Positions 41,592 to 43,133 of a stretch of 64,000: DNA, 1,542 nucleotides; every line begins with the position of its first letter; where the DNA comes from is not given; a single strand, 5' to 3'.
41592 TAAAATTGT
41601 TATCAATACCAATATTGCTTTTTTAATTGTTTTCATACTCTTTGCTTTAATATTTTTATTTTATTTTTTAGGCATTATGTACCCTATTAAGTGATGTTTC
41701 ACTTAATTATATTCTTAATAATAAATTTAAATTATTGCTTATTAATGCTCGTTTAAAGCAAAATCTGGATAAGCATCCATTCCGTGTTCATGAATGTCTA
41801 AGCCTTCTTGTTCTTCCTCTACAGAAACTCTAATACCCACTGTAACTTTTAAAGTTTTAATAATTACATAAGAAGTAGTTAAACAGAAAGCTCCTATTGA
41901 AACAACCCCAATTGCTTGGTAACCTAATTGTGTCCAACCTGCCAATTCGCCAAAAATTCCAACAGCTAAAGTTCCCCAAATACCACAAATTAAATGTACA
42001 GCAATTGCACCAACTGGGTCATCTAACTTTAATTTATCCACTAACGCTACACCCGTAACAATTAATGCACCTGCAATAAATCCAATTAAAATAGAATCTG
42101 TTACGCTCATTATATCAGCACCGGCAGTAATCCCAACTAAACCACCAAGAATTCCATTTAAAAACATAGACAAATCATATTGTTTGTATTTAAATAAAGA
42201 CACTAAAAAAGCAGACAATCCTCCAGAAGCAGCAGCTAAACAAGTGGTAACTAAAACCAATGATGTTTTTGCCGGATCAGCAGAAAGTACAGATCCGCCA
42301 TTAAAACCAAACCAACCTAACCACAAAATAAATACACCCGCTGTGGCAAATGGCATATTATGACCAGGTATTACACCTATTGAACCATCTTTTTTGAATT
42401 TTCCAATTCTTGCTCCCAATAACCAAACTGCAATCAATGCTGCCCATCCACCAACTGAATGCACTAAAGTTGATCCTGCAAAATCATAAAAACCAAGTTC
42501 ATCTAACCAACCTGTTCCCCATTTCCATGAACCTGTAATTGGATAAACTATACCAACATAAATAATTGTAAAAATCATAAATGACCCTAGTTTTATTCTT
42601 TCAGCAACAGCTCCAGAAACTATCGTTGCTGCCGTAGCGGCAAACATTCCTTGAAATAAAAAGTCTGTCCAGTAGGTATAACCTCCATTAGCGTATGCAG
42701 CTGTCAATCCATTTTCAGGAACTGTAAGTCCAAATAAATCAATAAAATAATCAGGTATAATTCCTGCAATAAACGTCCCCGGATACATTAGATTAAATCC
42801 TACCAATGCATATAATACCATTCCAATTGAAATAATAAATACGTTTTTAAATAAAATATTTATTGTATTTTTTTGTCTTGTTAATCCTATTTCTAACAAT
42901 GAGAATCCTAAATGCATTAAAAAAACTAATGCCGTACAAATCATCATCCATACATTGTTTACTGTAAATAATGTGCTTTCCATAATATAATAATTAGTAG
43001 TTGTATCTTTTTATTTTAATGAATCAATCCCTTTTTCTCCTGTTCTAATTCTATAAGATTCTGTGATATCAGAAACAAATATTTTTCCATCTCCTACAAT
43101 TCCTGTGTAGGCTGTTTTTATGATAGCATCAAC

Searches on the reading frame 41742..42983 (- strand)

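Call 5: search_protein_families(library=pfam, proteins=[window:41742-42983:-])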
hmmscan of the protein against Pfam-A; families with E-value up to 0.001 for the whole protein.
window:41742-42983:- (413 aa): 1 family
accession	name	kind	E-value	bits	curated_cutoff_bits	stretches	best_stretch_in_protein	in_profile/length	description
PF00909.26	Ammonium_transp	-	1.7e-112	376.5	23.2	1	11-405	1-399/399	Ammonium Transporter Family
